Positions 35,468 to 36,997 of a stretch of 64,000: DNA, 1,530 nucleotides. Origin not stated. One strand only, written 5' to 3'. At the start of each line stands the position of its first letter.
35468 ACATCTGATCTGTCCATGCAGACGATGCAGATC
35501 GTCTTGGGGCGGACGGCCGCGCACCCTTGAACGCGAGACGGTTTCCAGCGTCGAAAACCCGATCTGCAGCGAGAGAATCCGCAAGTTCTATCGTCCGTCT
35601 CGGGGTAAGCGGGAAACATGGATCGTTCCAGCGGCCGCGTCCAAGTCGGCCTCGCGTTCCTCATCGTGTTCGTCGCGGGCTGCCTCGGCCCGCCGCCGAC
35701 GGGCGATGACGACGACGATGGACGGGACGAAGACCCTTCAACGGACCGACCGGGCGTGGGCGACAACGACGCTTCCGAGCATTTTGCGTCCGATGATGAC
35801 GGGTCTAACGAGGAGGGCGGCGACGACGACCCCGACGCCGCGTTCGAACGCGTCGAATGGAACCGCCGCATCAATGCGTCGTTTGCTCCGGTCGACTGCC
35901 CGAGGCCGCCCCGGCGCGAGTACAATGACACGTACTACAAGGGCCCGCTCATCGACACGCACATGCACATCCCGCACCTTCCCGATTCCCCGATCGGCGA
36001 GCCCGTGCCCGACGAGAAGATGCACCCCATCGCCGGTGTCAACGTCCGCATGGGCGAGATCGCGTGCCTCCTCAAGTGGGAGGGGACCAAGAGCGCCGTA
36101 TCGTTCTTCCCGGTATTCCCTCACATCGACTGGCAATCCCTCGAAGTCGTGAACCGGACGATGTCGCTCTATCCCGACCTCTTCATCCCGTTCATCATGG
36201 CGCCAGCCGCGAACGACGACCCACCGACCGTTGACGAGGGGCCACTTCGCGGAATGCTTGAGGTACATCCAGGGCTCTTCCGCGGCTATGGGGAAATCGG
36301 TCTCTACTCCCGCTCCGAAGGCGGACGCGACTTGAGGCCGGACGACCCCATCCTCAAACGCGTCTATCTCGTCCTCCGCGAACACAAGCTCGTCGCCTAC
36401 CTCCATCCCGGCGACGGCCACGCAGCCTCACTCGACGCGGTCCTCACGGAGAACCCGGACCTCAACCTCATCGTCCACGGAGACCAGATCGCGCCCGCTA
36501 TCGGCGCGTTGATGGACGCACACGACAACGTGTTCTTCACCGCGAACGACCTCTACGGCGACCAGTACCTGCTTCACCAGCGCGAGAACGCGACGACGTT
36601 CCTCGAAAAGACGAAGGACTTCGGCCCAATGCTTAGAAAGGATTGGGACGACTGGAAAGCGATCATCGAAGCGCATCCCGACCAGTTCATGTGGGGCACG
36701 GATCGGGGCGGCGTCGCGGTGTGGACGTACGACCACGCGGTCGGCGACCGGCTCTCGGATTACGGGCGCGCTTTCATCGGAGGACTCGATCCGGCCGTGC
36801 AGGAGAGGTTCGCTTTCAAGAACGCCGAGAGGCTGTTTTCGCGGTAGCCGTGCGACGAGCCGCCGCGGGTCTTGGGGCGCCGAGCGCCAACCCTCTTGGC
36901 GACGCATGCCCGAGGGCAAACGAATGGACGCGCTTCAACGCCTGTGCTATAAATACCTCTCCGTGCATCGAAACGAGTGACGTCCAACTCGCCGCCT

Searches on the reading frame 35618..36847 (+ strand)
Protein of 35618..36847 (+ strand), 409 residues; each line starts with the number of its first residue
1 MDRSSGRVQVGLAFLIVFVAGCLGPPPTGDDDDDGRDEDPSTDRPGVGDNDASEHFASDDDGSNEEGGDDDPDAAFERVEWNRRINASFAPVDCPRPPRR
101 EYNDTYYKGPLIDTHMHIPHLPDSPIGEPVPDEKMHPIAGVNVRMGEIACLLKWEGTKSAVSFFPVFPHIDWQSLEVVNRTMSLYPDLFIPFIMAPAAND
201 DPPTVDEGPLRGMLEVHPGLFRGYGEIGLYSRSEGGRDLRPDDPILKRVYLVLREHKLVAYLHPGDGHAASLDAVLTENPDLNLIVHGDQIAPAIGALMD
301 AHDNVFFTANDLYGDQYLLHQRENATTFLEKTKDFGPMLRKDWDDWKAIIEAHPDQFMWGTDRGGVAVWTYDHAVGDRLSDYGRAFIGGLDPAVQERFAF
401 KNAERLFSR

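Call 15: search_protein_families(library=pfam, proteins=[window:35618-36847:+], max_evalue=0.00001)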
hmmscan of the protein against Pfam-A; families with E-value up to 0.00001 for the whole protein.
window:35618-36847:+ (409 aa): 1 family
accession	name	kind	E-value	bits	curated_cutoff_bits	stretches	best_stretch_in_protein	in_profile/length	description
PF04909.20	Amidohydro_2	-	2.5e-06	27.9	26.4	1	204-408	90-288/289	Amidohydrolase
